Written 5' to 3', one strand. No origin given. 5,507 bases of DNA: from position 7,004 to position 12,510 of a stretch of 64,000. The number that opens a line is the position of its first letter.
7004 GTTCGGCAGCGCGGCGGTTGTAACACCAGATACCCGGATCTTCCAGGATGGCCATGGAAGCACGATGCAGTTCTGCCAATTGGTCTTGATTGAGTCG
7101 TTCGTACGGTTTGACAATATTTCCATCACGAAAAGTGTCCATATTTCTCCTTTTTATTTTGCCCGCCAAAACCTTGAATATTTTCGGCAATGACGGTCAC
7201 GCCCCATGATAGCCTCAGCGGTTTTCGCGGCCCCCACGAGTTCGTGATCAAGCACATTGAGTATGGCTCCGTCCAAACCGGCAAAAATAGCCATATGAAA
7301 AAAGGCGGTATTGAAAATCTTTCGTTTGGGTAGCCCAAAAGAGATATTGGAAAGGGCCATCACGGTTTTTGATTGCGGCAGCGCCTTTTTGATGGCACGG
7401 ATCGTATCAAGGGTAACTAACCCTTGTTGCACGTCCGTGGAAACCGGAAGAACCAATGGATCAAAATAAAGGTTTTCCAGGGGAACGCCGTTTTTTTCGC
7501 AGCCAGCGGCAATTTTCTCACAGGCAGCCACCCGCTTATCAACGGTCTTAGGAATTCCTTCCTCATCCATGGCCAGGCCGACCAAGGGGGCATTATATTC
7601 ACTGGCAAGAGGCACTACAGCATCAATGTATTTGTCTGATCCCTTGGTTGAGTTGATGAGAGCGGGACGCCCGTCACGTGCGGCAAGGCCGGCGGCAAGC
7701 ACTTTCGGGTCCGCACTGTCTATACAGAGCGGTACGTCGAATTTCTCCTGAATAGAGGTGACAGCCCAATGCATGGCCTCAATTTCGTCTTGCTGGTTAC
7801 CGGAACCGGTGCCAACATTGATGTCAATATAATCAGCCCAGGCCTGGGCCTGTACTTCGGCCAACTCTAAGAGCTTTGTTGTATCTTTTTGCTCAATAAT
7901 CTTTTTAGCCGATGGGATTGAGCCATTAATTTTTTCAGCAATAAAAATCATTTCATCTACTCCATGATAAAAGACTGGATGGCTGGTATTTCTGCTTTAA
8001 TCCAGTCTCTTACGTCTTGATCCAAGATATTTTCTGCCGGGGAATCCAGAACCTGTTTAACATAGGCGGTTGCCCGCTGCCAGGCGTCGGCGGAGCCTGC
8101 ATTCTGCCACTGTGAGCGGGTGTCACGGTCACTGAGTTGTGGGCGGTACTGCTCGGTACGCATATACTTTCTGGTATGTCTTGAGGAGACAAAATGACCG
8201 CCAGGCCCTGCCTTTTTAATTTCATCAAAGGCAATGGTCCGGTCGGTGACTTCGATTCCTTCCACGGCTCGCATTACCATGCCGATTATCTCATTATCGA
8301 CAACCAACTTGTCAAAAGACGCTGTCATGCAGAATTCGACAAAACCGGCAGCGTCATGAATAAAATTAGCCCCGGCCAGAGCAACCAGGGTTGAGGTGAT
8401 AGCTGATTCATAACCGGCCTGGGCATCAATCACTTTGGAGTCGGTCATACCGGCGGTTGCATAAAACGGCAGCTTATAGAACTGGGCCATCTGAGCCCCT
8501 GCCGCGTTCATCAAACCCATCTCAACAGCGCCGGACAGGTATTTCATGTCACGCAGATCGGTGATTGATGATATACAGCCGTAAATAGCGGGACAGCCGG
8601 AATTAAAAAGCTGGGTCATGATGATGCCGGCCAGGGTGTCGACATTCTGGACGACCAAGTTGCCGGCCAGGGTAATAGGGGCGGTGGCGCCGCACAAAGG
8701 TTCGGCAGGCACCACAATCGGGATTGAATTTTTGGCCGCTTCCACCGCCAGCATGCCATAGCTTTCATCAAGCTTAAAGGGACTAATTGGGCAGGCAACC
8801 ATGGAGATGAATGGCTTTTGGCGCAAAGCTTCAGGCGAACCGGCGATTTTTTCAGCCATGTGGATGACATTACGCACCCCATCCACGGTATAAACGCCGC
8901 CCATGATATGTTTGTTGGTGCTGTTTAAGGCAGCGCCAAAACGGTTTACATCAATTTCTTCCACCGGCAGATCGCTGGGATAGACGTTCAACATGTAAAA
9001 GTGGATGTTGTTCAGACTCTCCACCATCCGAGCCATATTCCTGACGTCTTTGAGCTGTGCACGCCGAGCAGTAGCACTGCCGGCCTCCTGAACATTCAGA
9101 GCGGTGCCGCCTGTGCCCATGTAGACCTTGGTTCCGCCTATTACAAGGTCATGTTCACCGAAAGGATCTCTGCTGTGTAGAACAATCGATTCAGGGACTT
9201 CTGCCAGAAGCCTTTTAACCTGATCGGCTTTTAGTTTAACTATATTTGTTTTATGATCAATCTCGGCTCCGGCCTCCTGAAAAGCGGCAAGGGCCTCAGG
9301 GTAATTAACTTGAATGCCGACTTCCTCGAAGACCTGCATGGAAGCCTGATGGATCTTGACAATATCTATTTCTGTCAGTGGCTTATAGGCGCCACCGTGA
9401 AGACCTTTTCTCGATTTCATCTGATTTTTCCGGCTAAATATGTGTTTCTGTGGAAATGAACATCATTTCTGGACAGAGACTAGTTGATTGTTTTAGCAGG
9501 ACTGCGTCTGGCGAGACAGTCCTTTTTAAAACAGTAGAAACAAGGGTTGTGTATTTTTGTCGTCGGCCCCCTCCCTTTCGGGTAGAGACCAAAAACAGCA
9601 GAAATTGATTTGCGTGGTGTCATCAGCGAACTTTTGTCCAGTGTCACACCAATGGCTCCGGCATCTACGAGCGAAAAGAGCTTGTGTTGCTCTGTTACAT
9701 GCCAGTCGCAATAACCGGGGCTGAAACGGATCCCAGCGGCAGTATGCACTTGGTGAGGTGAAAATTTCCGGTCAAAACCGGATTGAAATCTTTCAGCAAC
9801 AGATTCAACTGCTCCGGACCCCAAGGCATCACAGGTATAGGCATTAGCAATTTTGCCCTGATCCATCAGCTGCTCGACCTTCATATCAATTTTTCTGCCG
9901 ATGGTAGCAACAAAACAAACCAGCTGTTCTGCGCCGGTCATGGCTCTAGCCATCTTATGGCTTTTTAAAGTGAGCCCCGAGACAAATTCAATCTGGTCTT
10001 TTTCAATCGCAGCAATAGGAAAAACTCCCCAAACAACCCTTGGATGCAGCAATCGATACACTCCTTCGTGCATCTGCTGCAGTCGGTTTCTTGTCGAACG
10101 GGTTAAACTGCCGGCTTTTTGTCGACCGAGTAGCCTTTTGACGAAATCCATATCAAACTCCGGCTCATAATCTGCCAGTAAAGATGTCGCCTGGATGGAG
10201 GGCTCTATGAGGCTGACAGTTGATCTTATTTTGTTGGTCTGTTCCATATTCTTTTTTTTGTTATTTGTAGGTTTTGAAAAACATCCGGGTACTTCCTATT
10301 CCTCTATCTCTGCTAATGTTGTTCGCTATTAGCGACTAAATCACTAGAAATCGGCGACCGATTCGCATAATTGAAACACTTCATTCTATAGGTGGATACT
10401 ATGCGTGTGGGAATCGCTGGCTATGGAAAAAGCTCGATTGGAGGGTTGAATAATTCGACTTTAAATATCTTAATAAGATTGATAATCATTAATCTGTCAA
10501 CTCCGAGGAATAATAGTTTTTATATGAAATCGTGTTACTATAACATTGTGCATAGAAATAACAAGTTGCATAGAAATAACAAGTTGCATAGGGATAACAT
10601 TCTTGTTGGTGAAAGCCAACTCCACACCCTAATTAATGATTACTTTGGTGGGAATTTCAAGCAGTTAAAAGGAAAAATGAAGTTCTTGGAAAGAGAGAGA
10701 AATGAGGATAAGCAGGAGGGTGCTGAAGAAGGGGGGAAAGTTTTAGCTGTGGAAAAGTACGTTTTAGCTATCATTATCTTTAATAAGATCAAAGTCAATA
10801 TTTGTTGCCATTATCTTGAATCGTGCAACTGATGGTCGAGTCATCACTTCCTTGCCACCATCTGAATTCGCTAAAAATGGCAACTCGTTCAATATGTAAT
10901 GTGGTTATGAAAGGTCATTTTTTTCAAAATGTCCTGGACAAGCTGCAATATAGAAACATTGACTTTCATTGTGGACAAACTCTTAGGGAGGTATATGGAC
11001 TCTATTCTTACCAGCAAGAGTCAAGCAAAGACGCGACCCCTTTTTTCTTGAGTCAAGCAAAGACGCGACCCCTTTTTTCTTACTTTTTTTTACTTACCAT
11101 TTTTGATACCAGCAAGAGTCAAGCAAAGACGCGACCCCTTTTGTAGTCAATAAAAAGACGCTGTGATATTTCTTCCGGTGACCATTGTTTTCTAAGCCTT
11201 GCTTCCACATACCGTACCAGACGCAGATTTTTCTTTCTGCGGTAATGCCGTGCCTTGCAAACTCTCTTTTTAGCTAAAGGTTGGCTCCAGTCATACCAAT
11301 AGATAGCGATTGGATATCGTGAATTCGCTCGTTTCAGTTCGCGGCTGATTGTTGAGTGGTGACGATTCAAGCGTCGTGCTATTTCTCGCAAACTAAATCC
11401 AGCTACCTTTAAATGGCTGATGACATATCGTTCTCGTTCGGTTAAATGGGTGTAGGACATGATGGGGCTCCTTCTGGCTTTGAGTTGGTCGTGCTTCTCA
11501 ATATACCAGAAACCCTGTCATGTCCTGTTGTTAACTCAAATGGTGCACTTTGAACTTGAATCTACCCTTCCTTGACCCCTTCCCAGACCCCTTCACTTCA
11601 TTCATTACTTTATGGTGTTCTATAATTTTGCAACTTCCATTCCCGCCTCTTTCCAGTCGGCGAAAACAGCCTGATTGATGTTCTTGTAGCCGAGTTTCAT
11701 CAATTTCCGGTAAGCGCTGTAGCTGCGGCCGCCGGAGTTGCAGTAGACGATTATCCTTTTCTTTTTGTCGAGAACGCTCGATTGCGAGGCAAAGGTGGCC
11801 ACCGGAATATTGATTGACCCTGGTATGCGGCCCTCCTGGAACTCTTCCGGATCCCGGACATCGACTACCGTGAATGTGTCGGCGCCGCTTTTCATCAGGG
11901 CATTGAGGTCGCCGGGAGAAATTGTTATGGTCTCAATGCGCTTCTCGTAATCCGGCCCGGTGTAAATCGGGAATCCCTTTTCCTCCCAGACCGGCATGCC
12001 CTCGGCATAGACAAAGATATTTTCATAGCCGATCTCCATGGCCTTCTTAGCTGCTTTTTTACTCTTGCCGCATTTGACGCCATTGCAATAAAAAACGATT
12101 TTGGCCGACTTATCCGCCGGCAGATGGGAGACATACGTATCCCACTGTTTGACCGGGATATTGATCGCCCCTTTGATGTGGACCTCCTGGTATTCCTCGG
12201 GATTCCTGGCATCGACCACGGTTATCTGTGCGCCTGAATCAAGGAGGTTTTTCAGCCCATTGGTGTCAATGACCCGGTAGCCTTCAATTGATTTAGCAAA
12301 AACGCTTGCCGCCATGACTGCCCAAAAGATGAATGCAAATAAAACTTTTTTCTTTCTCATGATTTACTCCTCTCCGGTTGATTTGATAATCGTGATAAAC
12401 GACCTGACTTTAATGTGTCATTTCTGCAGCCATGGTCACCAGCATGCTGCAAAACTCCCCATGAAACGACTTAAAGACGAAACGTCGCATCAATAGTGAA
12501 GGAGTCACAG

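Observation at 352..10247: Quaternary-amine:THF methyl-transfer locus with two non-Pyl MttB paralogs plus unusual accessory genes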

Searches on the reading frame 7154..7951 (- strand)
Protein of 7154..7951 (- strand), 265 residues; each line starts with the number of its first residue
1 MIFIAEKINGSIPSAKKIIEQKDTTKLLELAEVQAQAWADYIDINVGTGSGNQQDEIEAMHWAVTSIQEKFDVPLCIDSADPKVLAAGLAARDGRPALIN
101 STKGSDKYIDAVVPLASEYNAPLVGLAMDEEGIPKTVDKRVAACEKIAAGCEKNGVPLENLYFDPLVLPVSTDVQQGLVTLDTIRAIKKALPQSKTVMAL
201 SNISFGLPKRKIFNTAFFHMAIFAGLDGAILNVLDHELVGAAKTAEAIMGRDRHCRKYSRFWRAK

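Call 3: search_protein_families(library=pfam, proteins=[window:7154-7951:-])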
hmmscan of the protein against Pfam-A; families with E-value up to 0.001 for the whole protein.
window:7154-7951:- (265 aa): 2 families
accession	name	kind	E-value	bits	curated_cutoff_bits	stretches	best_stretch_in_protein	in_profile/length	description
PF00809.28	Pterin_bind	-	3.1e-26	93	25.5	1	22-231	18-243/244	Pterin binding enzyme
PF03599.22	CdhD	-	1.9e-07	30.6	24.8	1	51-143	82-166/387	CO dehydrogenase/acetyl-CoA synthase delta subunit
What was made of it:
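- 7154..7951 (-): Methylcorrinoid:tetrahydrofolate methyltransferase (MtgA/AcsE-like, 265 aa). Pfam Pterin_bind hit (call 3).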

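Call 5: search_protein_families(library=ncbifam, proteins=[window:7154-7951:-])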
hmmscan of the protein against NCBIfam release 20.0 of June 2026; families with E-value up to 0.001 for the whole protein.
window:7154-7951:- (265 aa): 5 families
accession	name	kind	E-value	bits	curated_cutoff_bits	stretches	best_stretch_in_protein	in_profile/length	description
NF005719.0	PRK07535.1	domain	1.3e-84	283.6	259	1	1-264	1-260/268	methyltetrahydrofolate:corrinoid/iron-sulfur protein methyltransferase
NF040758.1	CODH_ACS_meth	exception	6.9e-42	143.6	370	1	2-256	5-256/261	carbon monoxide dehydrogenase/acetyl-CoA synthase methytransferase subunit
TIGR02082.1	metH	equivalog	1.5e-37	128.8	1010.85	1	4-232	346-585/1182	methionine synthase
NF007024.0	PRK09490.1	equivalog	1.7e-23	82.4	1497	1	14-233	374-603/1234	methionine synthase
NF003195.0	PRK04165.1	equivalog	4.3e-05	22.6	306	1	52-136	135-217/450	acetyl-CoA decarbonylase/synthase complex subunit gamma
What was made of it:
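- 7154..7951 (-): NCBIfam NF005719 scores 284, above the 259 cutoff (call 5).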

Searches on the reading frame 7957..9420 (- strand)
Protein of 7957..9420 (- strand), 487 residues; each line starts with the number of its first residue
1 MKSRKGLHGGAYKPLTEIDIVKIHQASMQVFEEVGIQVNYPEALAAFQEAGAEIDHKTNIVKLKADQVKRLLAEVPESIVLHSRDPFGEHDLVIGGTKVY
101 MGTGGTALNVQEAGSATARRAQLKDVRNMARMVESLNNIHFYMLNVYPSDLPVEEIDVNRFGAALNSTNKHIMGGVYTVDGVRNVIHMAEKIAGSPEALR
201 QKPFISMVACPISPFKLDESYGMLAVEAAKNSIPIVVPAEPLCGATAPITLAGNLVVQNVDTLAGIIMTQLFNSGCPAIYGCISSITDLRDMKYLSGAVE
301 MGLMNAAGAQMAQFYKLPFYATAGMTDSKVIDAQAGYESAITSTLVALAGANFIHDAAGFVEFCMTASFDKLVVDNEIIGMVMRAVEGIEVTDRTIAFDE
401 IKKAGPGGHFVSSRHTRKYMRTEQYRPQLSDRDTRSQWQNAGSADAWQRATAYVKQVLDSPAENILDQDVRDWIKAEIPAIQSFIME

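Call 3: search_protein_families(library=pfam, proteins=[window:7957-9420:-])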
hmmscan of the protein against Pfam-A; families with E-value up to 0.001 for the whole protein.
window:7957-9420:- (487 aa): 1 family
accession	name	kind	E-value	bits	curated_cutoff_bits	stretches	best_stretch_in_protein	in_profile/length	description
PF06253.16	MTTB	-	6.9e-107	357.9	25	1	11-476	30-490/500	Trimethylamine methyltransferase (MTTB)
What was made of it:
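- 7957..9420 (-): MttB1: non-Pyl MttB-family substrate:corrinoid methyltransferase (487 aa). Pfam MTTB scores 358 bits (call 3).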

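Call 5: search_protein_families(library=ncbifam, proteins=[window:7957-9420:-])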
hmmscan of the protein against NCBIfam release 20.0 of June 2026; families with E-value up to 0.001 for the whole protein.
window:7957-9420:- (487 aa): 1 family
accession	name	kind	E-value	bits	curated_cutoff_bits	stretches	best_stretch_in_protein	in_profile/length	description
TIGR02369.2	trimeth_pyl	equivalog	2e-135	452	525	1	15-476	6-463/469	[trimethylamine--corrinoid protein] Co-methyltransferase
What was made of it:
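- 7957..9420 (-): TIGR02369 scores 452, below the 525 cutoff (call 5).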

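Call 25: search_solved_structures(query=window:7957-9420:-, max_evalue=0.001)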
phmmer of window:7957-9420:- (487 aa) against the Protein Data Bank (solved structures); distinct sequences matched with E-value up to 0.001: 5.
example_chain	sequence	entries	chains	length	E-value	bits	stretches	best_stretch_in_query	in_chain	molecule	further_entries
2qne_A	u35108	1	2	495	5.3e-79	269.2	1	12-474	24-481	Putative methyltransferase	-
9yce_A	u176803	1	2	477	5.5e-79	269.1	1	12-474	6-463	Glycine betaine methyltransferase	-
7xcl_A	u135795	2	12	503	1.1e-73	251.6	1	11-471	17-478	Trimethylamine methyltransferase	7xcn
7xcm_A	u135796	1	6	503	1.2e-73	251.5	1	11-471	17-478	Trimethylamine methyltransferase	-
4yyc_A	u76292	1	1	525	4.5e-51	177.1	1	12-475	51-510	Putative trimethylamine methyltransferase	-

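Call 36: search_solved_structures(query=window:7957-9420:-, max_evalue=1e-40, show_alignments=3)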
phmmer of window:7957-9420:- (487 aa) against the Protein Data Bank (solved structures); distinct sequences matched with E-value up to 1e-40: 5.
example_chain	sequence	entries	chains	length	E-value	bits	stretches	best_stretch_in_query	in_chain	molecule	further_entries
2qne_A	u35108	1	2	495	5.3e-79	269.2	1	12-474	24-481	Putative methyltransferase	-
9yce_A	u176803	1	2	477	5.5e-79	269.1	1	12-474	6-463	Glycine betaine methyltransferase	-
7xcl_A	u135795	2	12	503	1.1e-73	251.6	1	11-471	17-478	Trimethylamine methyltransferase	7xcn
7xcm_A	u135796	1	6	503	1.2e-73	251.5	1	11-471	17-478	Trimethylamine methyltransferase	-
4yyc_A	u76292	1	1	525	4.5e-51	177.1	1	12-475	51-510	Putative trimethylamine methyltransferase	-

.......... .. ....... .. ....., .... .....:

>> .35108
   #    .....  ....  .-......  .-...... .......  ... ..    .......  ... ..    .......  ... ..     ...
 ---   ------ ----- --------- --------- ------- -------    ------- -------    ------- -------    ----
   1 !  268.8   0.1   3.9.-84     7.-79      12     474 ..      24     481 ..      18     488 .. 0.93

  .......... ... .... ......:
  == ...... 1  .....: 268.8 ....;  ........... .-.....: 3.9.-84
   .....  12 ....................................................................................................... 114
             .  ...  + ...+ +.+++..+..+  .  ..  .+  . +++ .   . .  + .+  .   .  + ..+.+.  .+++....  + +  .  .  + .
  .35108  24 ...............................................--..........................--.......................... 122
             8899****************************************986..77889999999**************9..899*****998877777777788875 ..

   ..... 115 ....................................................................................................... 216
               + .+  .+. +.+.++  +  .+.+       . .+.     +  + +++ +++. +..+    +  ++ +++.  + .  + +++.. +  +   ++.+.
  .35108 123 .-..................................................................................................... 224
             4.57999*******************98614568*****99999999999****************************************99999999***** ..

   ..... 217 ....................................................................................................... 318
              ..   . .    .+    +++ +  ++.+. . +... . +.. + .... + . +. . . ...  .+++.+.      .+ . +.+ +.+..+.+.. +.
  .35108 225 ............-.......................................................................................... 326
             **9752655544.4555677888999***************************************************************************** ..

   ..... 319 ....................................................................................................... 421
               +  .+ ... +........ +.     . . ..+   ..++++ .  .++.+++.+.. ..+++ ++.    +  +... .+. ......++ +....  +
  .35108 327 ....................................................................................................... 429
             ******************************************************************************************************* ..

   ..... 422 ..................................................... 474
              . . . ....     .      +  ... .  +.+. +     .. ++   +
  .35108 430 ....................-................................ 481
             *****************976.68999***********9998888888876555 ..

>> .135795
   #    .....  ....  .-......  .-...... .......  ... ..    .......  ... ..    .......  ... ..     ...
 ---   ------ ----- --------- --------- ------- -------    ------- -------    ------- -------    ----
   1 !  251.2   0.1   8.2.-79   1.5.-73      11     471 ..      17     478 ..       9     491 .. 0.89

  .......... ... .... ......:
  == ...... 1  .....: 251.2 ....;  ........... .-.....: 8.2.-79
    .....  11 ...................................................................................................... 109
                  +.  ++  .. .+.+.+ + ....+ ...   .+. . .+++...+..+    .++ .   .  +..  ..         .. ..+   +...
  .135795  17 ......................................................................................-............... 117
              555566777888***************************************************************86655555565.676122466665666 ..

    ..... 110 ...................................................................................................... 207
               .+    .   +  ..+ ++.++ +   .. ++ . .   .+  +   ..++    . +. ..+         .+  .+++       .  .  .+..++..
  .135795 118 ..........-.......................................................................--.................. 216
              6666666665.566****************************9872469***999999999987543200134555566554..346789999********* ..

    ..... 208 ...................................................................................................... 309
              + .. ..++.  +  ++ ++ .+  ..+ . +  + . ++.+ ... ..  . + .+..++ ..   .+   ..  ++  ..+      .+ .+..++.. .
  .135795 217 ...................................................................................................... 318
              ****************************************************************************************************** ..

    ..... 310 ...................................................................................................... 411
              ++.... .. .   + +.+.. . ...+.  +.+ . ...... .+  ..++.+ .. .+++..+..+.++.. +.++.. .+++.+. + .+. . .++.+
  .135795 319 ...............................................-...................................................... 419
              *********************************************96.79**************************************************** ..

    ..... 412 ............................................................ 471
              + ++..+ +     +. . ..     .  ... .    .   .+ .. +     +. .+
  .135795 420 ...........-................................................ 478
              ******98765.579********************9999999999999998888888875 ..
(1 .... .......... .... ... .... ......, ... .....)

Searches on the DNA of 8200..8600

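Call 72: search_rna_families(source=window, start=8200, end=8600, threshold=gathering, show_alignments=1)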
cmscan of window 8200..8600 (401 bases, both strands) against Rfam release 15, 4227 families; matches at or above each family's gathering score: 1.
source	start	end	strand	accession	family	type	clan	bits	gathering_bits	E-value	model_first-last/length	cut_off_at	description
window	8349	8448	-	RF02510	PYLIS_3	Cis-reg;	-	67.2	38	9.3e-14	1-100/100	no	Pyrrolysine insertion sequence mttB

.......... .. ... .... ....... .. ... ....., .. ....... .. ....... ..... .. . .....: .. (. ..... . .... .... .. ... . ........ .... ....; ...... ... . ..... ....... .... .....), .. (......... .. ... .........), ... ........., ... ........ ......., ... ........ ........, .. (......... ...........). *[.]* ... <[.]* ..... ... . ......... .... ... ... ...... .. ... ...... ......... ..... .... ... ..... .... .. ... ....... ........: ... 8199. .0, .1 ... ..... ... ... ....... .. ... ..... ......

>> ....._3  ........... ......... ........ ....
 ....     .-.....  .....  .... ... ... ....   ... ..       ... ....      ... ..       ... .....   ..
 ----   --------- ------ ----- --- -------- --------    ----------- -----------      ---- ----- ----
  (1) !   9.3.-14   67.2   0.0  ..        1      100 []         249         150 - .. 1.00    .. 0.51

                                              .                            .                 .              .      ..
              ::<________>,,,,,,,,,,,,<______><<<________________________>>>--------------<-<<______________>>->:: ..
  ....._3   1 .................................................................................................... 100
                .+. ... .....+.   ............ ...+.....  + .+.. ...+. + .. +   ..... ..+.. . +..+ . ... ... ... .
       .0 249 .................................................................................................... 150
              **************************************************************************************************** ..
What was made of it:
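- On Pyrrolysine-dependent trimethylamine methyltransferase MttB: The Rfam PYLIS_3 hit inside MttB1 begins at the AUG codon and reflects coding-sequence homology (call 72).
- Tried and rejected: The PYLIS_3 hit was examined and set aside as coding-sequence homology (call 72).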

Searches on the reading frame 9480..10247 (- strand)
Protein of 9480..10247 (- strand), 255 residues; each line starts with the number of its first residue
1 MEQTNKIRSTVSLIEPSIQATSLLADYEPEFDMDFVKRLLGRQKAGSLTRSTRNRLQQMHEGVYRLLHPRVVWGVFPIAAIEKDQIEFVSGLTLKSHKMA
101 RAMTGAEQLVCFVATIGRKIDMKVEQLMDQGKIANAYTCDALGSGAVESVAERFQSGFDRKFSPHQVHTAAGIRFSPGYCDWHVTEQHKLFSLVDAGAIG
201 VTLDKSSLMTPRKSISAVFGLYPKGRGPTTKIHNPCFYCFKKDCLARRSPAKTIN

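Call 3: search_protein_families(library=pfam, proteins=[window:9480-10247:-])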
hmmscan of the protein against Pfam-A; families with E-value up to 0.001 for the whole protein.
window:9480-10247:- (255 aa): 1 family
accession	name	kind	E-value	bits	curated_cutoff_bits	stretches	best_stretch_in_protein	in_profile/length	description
PF02965.22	Met_synt_B12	-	2.1e-11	44.2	25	1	106-220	120-247/273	Vitamin B12 dependent methionine synthase, activation domain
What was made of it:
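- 9480..10247 (-): ActD: stand-alone MetH-type activation-domain protein (255 aa). Proposed SAM-dependent reductive reactivase of the corrinoid protein. Pfam Met_synt_B12 scores 44 bits against a gathering score of 25 (call 3).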

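Call 5: search_protein_families(library=ncbifam, proteins=[window:9480-10247:-])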
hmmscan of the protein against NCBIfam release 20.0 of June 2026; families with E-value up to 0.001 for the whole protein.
window:9480-10247:- (255 aa): 2 families
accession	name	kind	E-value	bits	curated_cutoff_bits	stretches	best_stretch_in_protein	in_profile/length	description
TIGR02082.1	metH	equivalog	2e-09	35.6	1010.85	1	170-222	1121-1174/1182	methionine synthase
NF007024.0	PRK09490.1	equivalog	0.00018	19.4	1497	1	107-221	1063-1190/1234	methionine synthase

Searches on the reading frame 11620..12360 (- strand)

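Call 95: search_protein_families(library=pfam, proteins=[window:11620-12360:-], max_evalue=0.00001)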
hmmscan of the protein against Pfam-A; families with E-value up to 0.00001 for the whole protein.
window:11620-12360:- (246 aa): 1 family
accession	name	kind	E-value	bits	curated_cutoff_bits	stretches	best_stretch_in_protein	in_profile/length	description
PF00581.25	Rhodanese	-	4.5e-40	136.6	22.2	2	36-127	5-101/102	Rhodanese-like domain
